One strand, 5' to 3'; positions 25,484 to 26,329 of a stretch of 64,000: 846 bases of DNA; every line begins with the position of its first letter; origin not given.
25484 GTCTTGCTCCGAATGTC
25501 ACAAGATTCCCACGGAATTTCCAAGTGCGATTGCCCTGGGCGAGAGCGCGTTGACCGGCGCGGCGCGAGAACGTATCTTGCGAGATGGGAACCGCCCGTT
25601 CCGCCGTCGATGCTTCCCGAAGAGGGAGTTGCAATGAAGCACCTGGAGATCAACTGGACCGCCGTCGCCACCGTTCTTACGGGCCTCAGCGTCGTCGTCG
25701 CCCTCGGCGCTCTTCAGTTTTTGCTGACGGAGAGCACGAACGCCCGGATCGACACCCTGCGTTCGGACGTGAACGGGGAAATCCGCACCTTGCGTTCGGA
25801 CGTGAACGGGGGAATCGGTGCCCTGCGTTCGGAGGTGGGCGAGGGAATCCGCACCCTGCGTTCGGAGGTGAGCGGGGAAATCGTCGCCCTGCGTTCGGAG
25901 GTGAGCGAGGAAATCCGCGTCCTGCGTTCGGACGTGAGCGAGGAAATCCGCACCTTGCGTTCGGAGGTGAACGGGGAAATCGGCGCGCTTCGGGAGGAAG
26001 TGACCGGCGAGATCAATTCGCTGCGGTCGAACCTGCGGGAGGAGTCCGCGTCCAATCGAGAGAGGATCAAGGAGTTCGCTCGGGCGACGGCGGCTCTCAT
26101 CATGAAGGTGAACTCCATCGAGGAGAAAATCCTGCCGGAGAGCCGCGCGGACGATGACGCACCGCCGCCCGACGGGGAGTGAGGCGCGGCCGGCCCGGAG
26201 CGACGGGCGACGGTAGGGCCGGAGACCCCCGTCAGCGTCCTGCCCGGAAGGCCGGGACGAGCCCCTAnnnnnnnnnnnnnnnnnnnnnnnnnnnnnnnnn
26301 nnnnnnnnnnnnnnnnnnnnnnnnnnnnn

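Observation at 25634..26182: Membrane-anchored protein built from a 33-bp (11-residue) perfect-period tandem repeat array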

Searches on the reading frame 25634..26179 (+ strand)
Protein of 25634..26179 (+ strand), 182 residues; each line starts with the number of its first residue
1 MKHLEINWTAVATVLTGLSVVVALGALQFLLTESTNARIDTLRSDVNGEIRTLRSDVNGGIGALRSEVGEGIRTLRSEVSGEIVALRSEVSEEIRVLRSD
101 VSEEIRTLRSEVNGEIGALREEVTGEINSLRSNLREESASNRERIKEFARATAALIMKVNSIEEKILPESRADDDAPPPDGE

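Call 7: search_protein_families(library=pfam, proteins=[window:25634-26179:+], max_evalue=1)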
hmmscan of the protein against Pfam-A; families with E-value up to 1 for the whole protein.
window:25634-26179:+ (182 aa): 21 families
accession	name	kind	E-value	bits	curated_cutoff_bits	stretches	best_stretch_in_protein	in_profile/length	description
PF01442.23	Apolipoprotein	-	9.1e-09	35.7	90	1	37-147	33-143/190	Apolipoprotein A1/A4/E domain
PF07798.16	CCDC90-like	-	4.1e-07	30.4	33.5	1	77-150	60-133/175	Coiled-coil domain-containing protein 90-like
PF04513.17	Baculo_PEP_C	-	7.6e-06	26.5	38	2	103-165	23-82/140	Baculovirus polyhedron envelope protein, PEP, C terminus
PF06705.16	SF-assemblin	-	8.4e-05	22.5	30.6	1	63-159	63-162/247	SF-assemblin/beta giardin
PF20667.3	Sec10_N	-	0.0024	18.4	27.4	1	105-166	5-65/118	Exocyst complex component Sec10, N-terminal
PF14362.11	DUF4407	-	0.0053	16.5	31.3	1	33-173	119-239/297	Domain of unknown function (DUF4407)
PF05957.18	DUF883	-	0.011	16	25.4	1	90-135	3-48/53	DUF883 N-terminal domain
PF04645.17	DUF603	-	0.026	14.7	22.6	0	120-138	133-151/181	Protein of unknown function, DUF603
PF07956.16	DUF1690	-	0.064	14.1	29.7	1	75-155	35-114/139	Protein of Unknown function (DUF1690)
PF09789.14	CC149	-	0.066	12.9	30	1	77-165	60-143/316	Coiled-coil domain-containing protein 149-A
PF18709.6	DLP_helical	-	0.083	12.6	25.5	1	40-162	94-211/340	Dynamin-like helical domain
PF07926.17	TPR_MLP1_2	-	0.09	13.2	36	1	96-162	50-115/129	TPR/MLP1/MLP2-like protein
PF21179.3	BldD-like_C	-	0.11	12.8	27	0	37-56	25-44/70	DNA-binding protein BldD-like, C-terminal domain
PF07464.16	ApoLp-III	-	0.16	12.5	36.3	1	77-138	43-118/146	Apolipophorin-III precursor (apoLp-III)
PF08702.15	Fib_alpha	-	0.19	12.4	29.9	1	50-156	26-129/143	Fibrinogen alpha/beta chain family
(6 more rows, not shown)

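Call 8: search_protein_families(library=ncbifam, proteins=[window:25634-26179:+], max_evalue=10)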
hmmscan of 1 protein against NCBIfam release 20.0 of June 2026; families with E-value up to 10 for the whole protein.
window:25634-26179:+ (182 aa): 9 families
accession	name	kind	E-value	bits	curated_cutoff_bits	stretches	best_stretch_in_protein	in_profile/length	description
NF041483.1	growth_prot_Scy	equivalog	3.4e-05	21.6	1040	1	37-155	564-681/1293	polarized growth protein Scy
NF033916.0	antiphage_ZorA_3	subfamily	0.0054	15.7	250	1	33-166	320-456/509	anti-phage ZorAB system protein ZorA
NF011925.1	PRK15396.1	subfamily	0.007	16.6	108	1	29-67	17-54/78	major outer membrane lipoprotein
TIGR03017.1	EpsF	equivalog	0.024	13.4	422.75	1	33-106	285-356/444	chain length determinant protein EpsF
NF037998.2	RND_1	equivalog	0.05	11.2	400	1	72-151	1060-1118/1237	protein translocase SecDF, variant type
NF041922.1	DLP_LeoA_gen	subfamily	0.054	12.5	325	1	43-162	294-416/532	LeoA/HP0731 family dynamin-like GTPase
TIGR03998.1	thiol_BshC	equivalog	0.093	11.6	265.8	1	96-171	393-470/529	bacillithiol biosynthesis cysteine-adding enzyme BshC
NF041291.1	StbC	equivalog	0.094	13.1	100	1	82-156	21-91/122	plasmid stabilization protein StbC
NF004434.0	PRK05771.3-3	equivalog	0.66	8.3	777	1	84-153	189-260/686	V-type ATP synthase subunit I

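Call 9: search_solved_structures(query=window:25634-26179:+, max_evalue=10)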
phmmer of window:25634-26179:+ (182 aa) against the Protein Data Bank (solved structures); distinct sequences matched with E-value up to 10: 37.
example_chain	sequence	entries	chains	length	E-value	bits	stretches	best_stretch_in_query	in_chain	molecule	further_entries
9hx4_F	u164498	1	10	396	0.0018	21.7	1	64-154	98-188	Apolipoprotein A-IV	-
9l9p_S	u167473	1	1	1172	0.006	20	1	50-145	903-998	Putative tail fiber protein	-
1le4_A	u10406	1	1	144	0.038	17.4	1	73-146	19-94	APOLIPOPROTEIN E4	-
8grx_A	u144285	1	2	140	0.042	17.2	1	73-146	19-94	Apolipoprotein E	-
1lpe_A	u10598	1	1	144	0.043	17.2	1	72-127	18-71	APOLIPOPROTEIN E3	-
1bz4_A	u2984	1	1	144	0.043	17.2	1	72-127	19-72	PROTEIN (APOLIPOPROTEIN E)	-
7uvj_A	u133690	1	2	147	0.049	17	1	72-127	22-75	Apolipoprotein E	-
1le2_A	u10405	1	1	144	0.054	16.9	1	72-128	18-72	APOLIPOPROTEIN E2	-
1gs9_A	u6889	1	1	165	0.061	16.7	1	72-127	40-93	APOLIPOPROTEIN E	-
3s84_A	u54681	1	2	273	0.063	16.7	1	64-163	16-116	Apolipoprotein A-IV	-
1or2_A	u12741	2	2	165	0.07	16.5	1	72-128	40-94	APOLIPOPROTEIN E | PROTEIN (APOLIPOPROTEIN E)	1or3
6iwb_A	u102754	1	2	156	0.076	16.4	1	72-127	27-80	Apolipoprotein E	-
6h9l_A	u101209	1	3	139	0.078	16.4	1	81-138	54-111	Uncharacterized protein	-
6ncn_A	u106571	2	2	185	0.086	16.2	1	72-128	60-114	Apolipoprotein E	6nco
1nfo_A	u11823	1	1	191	0.093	16.1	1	72-128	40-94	APOLIPOPROTEIN E2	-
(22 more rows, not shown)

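Call 10: find_homologous_proteins(query=window:25634-26179:+, max_evalue=0.001)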
Query window:25634-26179:+ (182 aa): 4 proteins with E <= 0.001 among 3105 candidates.
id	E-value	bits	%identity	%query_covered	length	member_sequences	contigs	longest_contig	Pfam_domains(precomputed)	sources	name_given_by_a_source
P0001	1.0e-56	209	68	100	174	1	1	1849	PF04513.18,PF01442.24,PF07798.17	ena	-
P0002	1.1e-49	187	61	100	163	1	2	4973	PF01442.24,PF07798.17,PF06705.16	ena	-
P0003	1.8e-16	79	34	51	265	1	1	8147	PF25994.1,PF04513.18,PF28217.1,PF01442.24,PF07798.17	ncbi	-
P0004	4.5e-8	51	47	47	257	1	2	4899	PF28217.1,PF01442.24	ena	-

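Call 13: find_encoding_contigs(protein=P0001, flank=10000)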
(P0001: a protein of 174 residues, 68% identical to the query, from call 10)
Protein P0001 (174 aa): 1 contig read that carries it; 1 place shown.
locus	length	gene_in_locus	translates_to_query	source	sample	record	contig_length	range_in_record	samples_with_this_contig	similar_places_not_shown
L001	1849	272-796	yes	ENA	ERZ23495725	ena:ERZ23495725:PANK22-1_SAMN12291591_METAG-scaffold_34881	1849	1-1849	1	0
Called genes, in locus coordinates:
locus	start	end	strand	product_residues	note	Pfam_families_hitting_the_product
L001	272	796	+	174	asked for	PF04513:Baculo_PEP_C (faint), PF01442:Apolipoprotein, PF07798:CCDC90-like (weak)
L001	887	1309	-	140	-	PF01850:PIN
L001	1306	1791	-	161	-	-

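Call 14: find_encoding_contigs(protein=P0002, flank=10000)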
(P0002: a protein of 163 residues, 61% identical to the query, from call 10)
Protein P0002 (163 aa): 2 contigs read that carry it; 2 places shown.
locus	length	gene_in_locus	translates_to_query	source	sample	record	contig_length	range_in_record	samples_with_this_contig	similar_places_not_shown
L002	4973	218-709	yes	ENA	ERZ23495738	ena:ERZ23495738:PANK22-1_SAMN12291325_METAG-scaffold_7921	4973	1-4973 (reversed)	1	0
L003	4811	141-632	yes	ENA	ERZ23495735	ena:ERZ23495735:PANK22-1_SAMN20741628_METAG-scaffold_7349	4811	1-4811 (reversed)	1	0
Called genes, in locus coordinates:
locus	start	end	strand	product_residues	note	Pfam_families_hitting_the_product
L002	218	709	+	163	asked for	PF01442:Apolipoprotein (weak), PF06705:SF-assemblin (faint), PF07798:CCDC90-like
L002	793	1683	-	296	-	PF13714:PEP_mutase, PF00463:ICL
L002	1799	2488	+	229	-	PF00857:Isochorismatase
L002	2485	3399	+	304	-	PF01522:Polysacc_deac_1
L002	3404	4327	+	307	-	PF01522:Polysacc_deac_1 (weak)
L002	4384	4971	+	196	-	?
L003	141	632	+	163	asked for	PF01442:Apolipoprotein (weak), PF06705:SF-assemblin (faint), PF07798:CCDC90-like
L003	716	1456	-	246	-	PF13714:PEP_mutase, PF00463:ICL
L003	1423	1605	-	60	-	-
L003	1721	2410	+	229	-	PF00857:Isochorismatase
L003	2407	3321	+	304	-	PF01522:Polysacc_deac_1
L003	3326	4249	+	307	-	-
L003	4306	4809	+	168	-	?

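Call 28: predict_structure(alignment_id=A1)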
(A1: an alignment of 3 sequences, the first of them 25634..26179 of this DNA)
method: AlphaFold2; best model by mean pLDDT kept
length: 182 residues; sequences in the alignment: 3
mean_pLDDT: 88.2   pTM: 0.37
mean pLDDT of the five models: 88.2, 84.7, 84.4, 83.6, 82.0
residues with pLDDT >= 90: 107; 70-90: 54; 50-70: 15; < 50: 6
segments of 3 or more residues with pLDDT < 50: 170-172
pLDDT, mean of each block of 10 residues (from residue 1): 67 86 87 88 90 90 92 95 96 97 97 98 98 96 96 94 74 56 51
secondary structure, 60 per line:
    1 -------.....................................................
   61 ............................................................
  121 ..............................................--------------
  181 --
elements in order: H8-166

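Call 31: search_protein_representatives(alignment_id=A1)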
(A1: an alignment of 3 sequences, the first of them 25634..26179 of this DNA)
Query: 3 sequences, 181 profile positions. Proteins with E-value up to 0.001 (for the whole library): 2427; up to 1e-10: 159; up to 1e-30: 2. The best 150 are listed.
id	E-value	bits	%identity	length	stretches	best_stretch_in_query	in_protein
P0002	1.8e-83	294.9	-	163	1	1-181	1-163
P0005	4.0e-75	267.7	-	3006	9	37-137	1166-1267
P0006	7.5e-29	116.9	-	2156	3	40-138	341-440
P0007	1.4e-28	116.0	-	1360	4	15-147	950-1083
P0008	2.0e-26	109.0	-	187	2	14-145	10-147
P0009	2.0e-25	105.8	-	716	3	38-142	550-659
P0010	6.3e-25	104.1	-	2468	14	36-126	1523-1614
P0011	7.1e-25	104.0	-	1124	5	30-135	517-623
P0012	3.8e-24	101.6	-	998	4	37-134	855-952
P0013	6.8e-24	100.8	-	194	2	40-136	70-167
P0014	3.8e-23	98.4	-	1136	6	38-136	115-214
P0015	8.1e-23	97.3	-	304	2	34-141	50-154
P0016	1.7e-22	96.2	-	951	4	34-157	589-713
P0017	2.3e-22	95.8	-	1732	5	41-132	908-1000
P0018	5.0e-22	94.7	-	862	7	28-133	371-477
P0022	4.8e-20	88.2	-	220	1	20-147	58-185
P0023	5.2e-20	88.1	-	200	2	37-134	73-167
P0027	6.5e-19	84.5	-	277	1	6-159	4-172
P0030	3.1e-18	82.4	-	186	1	20-124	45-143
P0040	6.6e-16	74.7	-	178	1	11-113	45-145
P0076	3.3e-13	66.0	-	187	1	10-135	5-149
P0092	1.9e-12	63.5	-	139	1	67-147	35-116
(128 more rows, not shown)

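Call 34: find_related_loci(query=A1, collection=genome_contigs, flank=8000)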
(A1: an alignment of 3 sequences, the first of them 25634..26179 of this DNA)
Query A1 (182 aa) in genome_contigs; peptide patterns used: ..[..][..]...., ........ (x = any residue, [..] = any of these).
371 stretches matched a pattern; 1 encode a relative of the query (tblastn E <= 1e-3); 1 distinct loci.
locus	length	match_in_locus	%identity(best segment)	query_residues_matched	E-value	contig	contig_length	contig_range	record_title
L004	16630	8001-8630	66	1-182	6e-73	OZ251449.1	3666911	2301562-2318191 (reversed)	MAG: Alphaproteobacteria bacterium isolate 02c84b84-2ec1-47c2-b806-535ae8168f41 genome assembly, chromosome: 1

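Call 35: find_related_loci(query=A1, collection=metagenome_contigs, flank=8000)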
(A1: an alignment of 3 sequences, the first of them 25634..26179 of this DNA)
Query A1 (182 aa) in metagenome_contigs; peptide patterns used: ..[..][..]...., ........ (x = any residue, [..] = any of these).
405 stretches matched a pattern, but none encodes a relative of the query by tblastn (E <= 1e-3).

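Call 41: search_protein_families(library=pfam, proteins=[P0003, P0004, P0008, P0022, P0030, P0040, P0076, P0092, P0013, P0023], max_evalue=0.001)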
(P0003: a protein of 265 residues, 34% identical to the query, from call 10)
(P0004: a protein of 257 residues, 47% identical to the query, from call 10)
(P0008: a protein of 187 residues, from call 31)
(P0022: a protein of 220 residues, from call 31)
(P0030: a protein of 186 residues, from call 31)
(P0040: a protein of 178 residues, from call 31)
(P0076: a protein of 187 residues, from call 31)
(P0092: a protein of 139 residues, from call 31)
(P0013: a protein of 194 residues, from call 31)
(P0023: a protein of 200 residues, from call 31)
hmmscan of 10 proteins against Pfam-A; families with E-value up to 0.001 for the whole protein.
P0003 (265 aa): 7 families
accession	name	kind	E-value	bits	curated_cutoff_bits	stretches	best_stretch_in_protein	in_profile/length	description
PF01442.23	Apolipoprotein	-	2.9e-10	40.6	90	1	122-235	8-118/190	Apolipoprotein A1/A4/E domain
PF04513.17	Baculo_PEP_C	-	1.7e-09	38.3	38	0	131-195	33-97/140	Baculovirus polyhedron envelope protein, PEP, C terminus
PF07798.16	CCDC90-like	-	1.1e-08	35.6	33.5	2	120-216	45-141/175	Coiled-coil domain-containing protein 90-like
PF07889.17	DUF1664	-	0.00021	21.7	34.6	0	71-132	45-105/124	Protein of unknown function (DUF1664)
PF03938.19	OmpH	-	0.00033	21.3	32.4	0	75-144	16-95/141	Outer membrane protein (OmpH-like)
PF01484.22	Col_cuticle_N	-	0.00034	21.1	23.5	0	121-140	23-42/50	Nematode cuticle collagen N-terminal domain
PF09787.14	Golgin_A5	-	0.00053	20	31.7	0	61-141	62-141/305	Golgin subfamily A member 5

P0004 (257 aa): 3 families
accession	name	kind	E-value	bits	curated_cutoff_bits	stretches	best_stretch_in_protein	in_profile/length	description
PF01442.23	Apolipoprotein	-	2.6e-07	31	90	1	118-228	33-147/190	Apolipoprotein A1/A4/E domain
PF06705.16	SF-assemblin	-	8.6e-05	22.5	30.6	0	64-140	117-191/247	SF-assemblin/beta giardin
PF03999.17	MAP65_ASE1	-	0.00032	20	26.9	1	66-188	166-292/477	Microtubule associated protein (MAP65/ASE1 family)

P0008 (187 aa): 2 families
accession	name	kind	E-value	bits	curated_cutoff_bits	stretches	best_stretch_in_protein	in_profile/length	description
PF07798.16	CCDC90-like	-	4.4e-06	27.1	33.5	0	47-146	51-146/175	Coiled-coil domain-containing protein 90-like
PF01297.22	ZnuA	-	5.2e-05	23.3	29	0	57-99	114-156/263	Zinc-uptake complex component A periplasmic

P0022 (220 aa): 7 families
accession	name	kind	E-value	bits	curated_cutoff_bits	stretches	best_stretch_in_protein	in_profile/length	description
PF07798.16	CCDC90-like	-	2.9e-11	44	33.5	2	63-149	60-146/175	Coiled-coil domain-containing protein 90-like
PF01442.23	Apolipoprotein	-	6.6e-08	32.9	90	1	85-200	40-159/190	Apolipoprotein A1/A4/E domain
PF04513.17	Baculo_PEP_C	-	1.7e-06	28.6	38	0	129-209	38-121/140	Baculovirus polyhedron envelope protein, PEP, C terminus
PF07889.17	DUF1664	-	2.1e-05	25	34.6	0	137-192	52-106/124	Protein of unknown function (DUF1664)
PF05465.18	Halo_GVPC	-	0.00012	22.6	22.4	0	108-122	3-17/32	Halobacterial gas vesicle protein C (GVPC) repeat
PF00038.26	Filament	-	0.00026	21.2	40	1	80-167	73-158/313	Intermediate filament protein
PF06705.16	SF-assemblin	-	0.00038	20.3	30.6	1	94-176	64-142/247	SF-assemblin/beta giardin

P0030 (186 aa): 3 families
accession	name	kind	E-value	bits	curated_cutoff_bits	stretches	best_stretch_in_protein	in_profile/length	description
PF01442.23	Apolipoprotein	-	3.7e-08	33.7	90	1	63-174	41-149/190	Apolipoprotein A1/A4/E domain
PF07798.16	CCDC90-like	-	1.4e-06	28.7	33.5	1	59-141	57-139/175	Coiled-coil domain-containing protein 90-like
PF04513.17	Baculo_PEP_C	-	2.1e-05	25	38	1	61-127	47-109/140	Baculovirus polyhedron envelope protein, PEP, C terminus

P0040 (178 aa): 1 family
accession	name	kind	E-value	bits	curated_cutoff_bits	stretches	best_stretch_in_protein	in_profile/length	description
PF01442.23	Apolipoprotein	-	2.4e-06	27.8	90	1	66-162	31-127/190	Apolipoprotein A1/A4/E domain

P0076 (187 aa): 7 families
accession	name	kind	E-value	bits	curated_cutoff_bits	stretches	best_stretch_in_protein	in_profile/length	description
PF01442.23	Apolipoprotein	-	1.5e-12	48.1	90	1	52-156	35-136/190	Apolipoprotein A1/A4/E domain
PF07798.16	CCDC90-like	-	2e-06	28.2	33.5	1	61-164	46-156/175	Coiled-coil domain-containing protein 90-like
PF04513.17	Baculo_PEP_C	-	1.5e-05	25.5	38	1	73-158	24-105/140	Baculovirus polyhedron envelope protein, PEP, C terminus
PF05791.16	Bacillus_HBL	-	0.00033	21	29.1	1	59-144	91-171/177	Bacillus haemolytic enterotoxin (HBL)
PF20882.2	Sos7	-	0.00041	20.9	27.3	0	61-101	34-73/75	Kinetochore protein Sos7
PF07902.16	Gp58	-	0.00086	18.2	34.5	1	8-149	126-271/594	gp58-like protein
PF16515.11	HIP1_clath_bdg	-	0.0009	20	28.8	0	40-101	13-70/99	Clathrin-binding domain of Huntingtin-interacting protein 1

P0092 (139 aa): 5 families
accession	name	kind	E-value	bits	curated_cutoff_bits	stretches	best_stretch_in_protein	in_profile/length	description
PF07798.16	CCDC90-like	-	4.6e-09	36.8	33.5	1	77-116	81-120/175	Coiled-coil domain-containing protein 90-like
PF01442.23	Apolipoprotein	-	1.5e-07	31.8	90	1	40-114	68-142/190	Apolipoprotein A1/A4/E domain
PF04513.17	Baculo_PEP_C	-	3.7e-06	27.5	38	1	29-126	11-107/140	Baculovirus polyhedron envelope protein, PEP, C terminus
PF02912.23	Phe_tRNA-synt_N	-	0.0002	21.7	22.3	0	39-102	5-67/69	Aminoacyl tRNA synthetase class II, N-terminal domain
PF23435.1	DUF7121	-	0.00034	20.5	29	1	34-115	45-131/307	Family of unknown function (DUF7121)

P0013 (194 aa): 3 families
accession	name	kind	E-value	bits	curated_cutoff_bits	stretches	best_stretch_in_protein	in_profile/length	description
PF07798.16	CCDC90-like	-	3.7e-08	33.8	33.5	1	95-189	81-171/175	Coiled-coil domain-containing protein 90-like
PF07902.16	Gp58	-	0.00064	18.6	34.5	0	52-161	146-255/594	gp58-like protein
PF01442.23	Apolipoprotein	-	0.00072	19.7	90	0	17-167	18-166/190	Apolipoprotein A1/A4/E domain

P0023 (200 aa): 10 families
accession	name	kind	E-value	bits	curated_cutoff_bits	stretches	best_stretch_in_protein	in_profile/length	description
PF01442.23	Apolipoprotein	-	1.6e-09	38.2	90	1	44-165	26-140/190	Apolipoprotein A1/A4/E domain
PF07798.16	CCDC90-like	-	8.7e-09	35.9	33.5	1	104-193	84-173/175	Coiled-coil domain-containing protein 90-like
PF04513.17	Baculo_PEP_C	-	3.4e-06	27.6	38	0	69-116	48-95/140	Baculovirus polyhedron envelope protein, PEP, C terminus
PF07902.16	Gp58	-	4.1e-05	22.5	34.5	1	66-168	143-249/594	gp58-like protein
PF07464.16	ApoLp-III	-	0.00015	22.4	36.3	0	49-162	11-128/146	Apolipophorin-III precursor (apoLp-III)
PF10444.14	Nbl1_Borealin_N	-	0.00016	21.7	24.4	0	86-116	6-36/57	Nbl1 / Borealin N terminal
PF07889.17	DUF1664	-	0.00031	21.2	34.6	0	90-162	50-120/124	Protein of unknown function (DUF1664)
PF06705.16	SF-assemblin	-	0.0005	19.9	30.6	1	71-171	10-113/247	SF-assemblin/beta giardin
PF02520.22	ANIS5_cation-bd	-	0.00085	19.8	29.3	0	92-168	19-96/109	SXP/RAL-2 family protein Ani s 5-like, metal-binding domain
PF07352.17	Phage_Mu_Gam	-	0.00096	19.6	28.3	0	119-170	18-69/149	Bacteriophage Mu Gam like protein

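Call 52: fold_search(model_id=the predicted structure, library=pdb)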
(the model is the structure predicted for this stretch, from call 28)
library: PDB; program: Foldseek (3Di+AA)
matches with E <= 10: 1; with E <= 0.001: 0
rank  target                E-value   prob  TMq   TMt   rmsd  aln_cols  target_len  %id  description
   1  9fqr_Q2               9.8e+00  0.04  0.34  0.18  16.7       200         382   14  96-nm repeat of axonemal doublet microtubules from bovine sperm (released 2025-03-26)

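Call 53: list_cluster_members(proteins=[P0003, P0005, P0008, P0013, P0022, P0030, P0076, P0092, P0027, P0015])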
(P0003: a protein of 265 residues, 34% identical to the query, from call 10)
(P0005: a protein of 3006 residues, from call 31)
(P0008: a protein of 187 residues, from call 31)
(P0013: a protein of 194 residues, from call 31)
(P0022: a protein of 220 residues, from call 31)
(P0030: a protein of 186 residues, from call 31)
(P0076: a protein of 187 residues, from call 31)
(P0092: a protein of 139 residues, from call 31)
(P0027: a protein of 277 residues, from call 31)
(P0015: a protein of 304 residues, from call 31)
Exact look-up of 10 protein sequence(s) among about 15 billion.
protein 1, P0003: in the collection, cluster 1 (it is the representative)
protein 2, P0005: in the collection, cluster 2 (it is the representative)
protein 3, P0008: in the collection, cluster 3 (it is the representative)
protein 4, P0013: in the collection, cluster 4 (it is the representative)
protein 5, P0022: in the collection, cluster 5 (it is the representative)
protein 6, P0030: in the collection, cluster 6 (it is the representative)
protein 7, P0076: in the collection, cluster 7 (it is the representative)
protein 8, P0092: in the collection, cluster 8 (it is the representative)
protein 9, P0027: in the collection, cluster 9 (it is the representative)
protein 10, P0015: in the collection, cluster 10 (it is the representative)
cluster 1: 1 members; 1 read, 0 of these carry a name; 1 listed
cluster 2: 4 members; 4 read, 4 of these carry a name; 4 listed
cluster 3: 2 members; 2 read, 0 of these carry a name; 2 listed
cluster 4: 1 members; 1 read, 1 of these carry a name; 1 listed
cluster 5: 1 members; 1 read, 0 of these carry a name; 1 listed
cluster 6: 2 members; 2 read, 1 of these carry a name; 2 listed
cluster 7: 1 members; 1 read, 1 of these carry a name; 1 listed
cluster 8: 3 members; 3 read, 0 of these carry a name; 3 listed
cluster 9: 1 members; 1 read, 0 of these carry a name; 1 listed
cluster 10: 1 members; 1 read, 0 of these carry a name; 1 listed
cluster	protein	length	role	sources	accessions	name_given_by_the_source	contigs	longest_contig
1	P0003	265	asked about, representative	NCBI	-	-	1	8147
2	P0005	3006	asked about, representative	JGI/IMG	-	hypothetical protein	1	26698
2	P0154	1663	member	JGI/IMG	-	hypothetical protein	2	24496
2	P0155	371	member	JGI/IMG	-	hypothetical protein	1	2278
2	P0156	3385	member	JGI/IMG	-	hypothetical protein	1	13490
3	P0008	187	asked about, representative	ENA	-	-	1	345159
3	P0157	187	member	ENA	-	-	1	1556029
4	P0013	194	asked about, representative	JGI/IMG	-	hypothetical protein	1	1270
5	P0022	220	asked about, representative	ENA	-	-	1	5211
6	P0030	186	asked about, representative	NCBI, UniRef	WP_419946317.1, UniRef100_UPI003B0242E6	hypothetical protein [Candidatus Poriferisodalis sp.] | hypothetical protein n=1 Tax=Candidatus Poriferisodalis sp. TaxID=3101277 ...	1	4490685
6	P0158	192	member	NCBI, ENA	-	-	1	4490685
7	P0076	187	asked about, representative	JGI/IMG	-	ribosomal protein L29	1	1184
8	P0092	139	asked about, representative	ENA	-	-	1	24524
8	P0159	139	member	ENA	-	-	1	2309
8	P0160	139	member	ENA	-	-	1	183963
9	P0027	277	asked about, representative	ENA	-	-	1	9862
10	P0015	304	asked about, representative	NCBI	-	-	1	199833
